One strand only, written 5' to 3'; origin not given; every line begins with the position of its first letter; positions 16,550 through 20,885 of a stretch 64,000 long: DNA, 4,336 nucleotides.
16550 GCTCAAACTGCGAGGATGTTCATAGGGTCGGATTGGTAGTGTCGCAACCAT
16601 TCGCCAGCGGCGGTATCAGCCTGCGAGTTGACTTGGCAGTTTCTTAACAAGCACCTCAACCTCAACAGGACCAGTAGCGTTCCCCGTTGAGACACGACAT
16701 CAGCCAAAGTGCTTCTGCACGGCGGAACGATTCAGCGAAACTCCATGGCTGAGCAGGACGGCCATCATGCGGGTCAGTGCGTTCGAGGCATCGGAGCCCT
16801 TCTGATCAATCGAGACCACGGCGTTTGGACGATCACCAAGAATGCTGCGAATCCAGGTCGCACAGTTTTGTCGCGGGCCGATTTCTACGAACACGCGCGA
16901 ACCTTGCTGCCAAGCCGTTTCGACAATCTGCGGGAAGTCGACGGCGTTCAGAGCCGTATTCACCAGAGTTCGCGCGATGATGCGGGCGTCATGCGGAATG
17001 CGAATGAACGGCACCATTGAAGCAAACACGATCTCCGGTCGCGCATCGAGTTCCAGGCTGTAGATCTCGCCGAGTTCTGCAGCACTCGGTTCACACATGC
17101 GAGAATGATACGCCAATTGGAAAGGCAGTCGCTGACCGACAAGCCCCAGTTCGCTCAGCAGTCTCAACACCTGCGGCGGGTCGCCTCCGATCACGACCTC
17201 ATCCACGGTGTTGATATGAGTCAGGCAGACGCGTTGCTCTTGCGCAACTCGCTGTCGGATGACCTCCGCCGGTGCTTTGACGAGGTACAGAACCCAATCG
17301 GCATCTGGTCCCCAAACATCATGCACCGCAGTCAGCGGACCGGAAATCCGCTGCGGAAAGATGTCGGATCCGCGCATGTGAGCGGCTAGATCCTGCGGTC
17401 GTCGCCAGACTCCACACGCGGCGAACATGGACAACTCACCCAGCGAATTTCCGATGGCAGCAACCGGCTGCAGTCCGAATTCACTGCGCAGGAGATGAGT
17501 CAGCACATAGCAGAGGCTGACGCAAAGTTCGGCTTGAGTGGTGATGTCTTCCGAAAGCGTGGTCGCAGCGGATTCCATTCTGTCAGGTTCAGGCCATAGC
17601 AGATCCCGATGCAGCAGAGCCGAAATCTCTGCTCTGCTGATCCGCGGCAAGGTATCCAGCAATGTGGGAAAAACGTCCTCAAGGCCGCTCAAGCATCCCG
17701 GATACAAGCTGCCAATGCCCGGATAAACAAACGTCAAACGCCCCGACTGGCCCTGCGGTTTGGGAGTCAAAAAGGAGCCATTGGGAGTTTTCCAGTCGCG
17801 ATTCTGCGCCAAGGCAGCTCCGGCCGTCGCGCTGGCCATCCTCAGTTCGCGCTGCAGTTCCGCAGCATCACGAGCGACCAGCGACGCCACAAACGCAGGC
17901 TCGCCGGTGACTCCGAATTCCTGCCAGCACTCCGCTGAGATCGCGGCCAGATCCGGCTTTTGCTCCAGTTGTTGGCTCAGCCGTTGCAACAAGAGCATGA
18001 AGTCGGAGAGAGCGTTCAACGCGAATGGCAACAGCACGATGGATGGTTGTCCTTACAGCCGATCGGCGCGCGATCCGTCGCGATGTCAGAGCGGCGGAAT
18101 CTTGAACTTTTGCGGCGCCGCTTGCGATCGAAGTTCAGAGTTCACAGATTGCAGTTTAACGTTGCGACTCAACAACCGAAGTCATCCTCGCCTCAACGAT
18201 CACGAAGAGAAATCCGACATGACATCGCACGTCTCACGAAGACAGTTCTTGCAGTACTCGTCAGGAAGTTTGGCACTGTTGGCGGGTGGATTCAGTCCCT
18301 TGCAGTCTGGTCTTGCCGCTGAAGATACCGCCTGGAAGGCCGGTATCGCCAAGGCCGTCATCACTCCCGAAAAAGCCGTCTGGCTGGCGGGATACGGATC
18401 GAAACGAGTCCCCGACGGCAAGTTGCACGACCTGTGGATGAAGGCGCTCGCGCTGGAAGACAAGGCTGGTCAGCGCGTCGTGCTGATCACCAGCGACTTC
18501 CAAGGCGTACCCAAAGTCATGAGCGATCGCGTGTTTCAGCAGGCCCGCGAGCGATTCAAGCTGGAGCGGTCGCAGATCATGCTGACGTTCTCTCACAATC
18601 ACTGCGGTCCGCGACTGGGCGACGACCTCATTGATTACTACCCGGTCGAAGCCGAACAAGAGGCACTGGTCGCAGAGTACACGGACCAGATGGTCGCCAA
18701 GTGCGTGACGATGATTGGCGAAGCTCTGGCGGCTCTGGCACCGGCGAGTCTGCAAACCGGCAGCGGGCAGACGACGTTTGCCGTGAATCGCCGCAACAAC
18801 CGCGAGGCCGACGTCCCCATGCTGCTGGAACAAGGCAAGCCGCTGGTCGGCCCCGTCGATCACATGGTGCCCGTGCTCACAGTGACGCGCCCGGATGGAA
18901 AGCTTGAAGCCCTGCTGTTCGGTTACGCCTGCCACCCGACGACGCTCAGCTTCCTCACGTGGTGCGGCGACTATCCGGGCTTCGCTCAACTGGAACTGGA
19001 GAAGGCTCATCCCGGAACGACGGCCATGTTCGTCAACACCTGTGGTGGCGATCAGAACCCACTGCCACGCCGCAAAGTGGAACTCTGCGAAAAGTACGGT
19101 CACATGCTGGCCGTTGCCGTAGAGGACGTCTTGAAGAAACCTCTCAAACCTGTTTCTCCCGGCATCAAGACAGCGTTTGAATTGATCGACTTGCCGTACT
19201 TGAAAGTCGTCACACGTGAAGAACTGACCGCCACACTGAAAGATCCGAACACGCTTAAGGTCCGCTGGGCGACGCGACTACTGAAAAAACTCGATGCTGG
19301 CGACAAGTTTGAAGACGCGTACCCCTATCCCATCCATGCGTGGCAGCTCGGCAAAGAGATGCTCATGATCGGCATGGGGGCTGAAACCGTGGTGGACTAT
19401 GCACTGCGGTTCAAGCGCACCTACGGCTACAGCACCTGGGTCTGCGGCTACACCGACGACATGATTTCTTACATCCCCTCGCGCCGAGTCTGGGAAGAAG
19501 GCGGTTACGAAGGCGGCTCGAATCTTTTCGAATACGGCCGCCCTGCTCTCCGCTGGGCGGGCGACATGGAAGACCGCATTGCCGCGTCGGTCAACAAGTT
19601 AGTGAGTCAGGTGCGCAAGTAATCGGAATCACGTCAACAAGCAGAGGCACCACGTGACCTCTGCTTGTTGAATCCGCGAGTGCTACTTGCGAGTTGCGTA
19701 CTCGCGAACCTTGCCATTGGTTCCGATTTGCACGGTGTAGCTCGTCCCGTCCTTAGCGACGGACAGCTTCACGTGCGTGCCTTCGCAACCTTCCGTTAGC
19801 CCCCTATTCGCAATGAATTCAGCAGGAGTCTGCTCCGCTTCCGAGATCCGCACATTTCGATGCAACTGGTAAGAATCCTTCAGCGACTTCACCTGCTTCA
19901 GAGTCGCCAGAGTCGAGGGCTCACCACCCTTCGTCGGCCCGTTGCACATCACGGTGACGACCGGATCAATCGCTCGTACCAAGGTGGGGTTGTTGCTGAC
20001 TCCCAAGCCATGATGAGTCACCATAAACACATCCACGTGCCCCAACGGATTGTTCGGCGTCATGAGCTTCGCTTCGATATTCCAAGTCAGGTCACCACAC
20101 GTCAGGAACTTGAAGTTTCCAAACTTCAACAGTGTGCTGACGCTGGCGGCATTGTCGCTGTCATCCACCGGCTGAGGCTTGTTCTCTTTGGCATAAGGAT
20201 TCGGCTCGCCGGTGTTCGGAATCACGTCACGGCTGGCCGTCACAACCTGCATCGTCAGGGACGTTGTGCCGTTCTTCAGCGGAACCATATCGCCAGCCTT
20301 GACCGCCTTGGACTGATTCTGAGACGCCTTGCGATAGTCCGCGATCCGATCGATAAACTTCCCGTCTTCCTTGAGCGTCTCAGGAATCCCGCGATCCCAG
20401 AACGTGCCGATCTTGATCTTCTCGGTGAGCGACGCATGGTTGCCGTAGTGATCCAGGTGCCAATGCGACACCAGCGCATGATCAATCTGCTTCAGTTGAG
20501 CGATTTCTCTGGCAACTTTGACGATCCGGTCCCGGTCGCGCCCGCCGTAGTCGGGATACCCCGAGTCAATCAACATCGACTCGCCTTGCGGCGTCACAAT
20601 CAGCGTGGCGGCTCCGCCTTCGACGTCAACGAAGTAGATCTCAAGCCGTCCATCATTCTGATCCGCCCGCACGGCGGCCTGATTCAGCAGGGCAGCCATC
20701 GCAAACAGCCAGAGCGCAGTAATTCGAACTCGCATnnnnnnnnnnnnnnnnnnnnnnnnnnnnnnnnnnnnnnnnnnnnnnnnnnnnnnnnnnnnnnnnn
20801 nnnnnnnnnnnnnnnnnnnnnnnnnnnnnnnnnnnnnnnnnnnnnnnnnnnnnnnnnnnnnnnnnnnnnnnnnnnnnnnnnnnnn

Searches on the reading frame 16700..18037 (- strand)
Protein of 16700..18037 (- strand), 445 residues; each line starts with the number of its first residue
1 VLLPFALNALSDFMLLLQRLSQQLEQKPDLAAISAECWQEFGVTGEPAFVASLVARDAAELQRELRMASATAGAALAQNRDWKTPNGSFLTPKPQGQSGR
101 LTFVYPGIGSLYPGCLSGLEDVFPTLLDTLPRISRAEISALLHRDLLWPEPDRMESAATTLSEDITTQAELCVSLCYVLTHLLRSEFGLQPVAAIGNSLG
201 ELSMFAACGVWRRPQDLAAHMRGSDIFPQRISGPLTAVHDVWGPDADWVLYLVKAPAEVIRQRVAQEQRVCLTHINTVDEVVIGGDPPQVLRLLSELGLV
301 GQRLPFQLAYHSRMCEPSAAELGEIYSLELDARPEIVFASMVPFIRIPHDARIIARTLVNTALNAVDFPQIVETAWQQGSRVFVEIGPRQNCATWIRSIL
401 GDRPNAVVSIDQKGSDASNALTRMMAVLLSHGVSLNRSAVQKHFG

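Call 70: search_protein_families(library=pfam, proteins=[window:16700-18037:-], max_evalue=0.0001)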
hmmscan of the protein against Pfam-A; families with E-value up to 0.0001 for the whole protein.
window:16700-18037:- (445 aa): 1 family
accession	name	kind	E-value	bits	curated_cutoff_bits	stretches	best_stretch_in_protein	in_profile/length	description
PF00698.26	Acyl_transf_1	-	1.2e-05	25.4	32.7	0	180-388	74-267/319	Acyl transferase domain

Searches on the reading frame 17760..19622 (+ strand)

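Call 70: search_protein_families(library=pfam, proteins=[window:17760-19622:+], max_evalue=0.0001)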
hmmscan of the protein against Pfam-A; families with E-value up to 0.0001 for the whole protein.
window:17760-19622:+ (620 aa): 1 family
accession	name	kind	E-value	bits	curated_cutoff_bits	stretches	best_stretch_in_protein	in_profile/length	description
PF04734.18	Ceramidase_alk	-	1.2e-11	44.4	32.1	1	194-421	3-234/509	Neutral/alkaline non-lysosomal ceramidase, N-terminal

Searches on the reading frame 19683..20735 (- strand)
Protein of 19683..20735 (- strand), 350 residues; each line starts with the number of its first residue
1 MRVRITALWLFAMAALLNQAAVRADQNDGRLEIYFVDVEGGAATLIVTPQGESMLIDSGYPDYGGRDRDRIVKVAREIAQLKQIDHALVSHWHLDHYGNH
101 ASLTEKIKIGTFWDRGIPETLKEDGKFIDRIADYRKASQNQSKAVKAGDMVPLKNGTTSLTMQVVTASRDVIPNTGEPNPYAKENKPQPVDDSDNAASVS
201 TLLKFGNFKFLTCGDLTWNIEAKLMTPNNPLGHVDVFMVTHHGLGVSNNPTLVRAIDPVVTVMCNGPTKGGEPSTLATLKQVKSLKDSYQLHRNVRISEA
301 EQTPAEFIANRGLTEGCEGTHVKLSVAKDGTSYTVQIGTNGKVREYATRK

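Call 71: search_protein_families(library=pfam, proteins=[window:19683-20735:-], max_evalue=0.0001)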
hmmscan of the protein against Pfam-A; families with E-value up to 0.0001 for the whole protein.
window:19683-20735:- (350 aa): 2 families
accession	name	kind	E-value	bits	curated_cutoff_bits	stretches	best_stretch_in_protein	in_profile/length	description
PF00753.33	Lactamase_B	-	2e-12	47.9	22.7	1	38-156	3-111/196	Metallo-beta-lactamase superfamily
PF12706.13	Lactamase_B_2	-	5.5e-05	23.3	27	1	73-168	21-111/200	Beta-lactamase superfamily domain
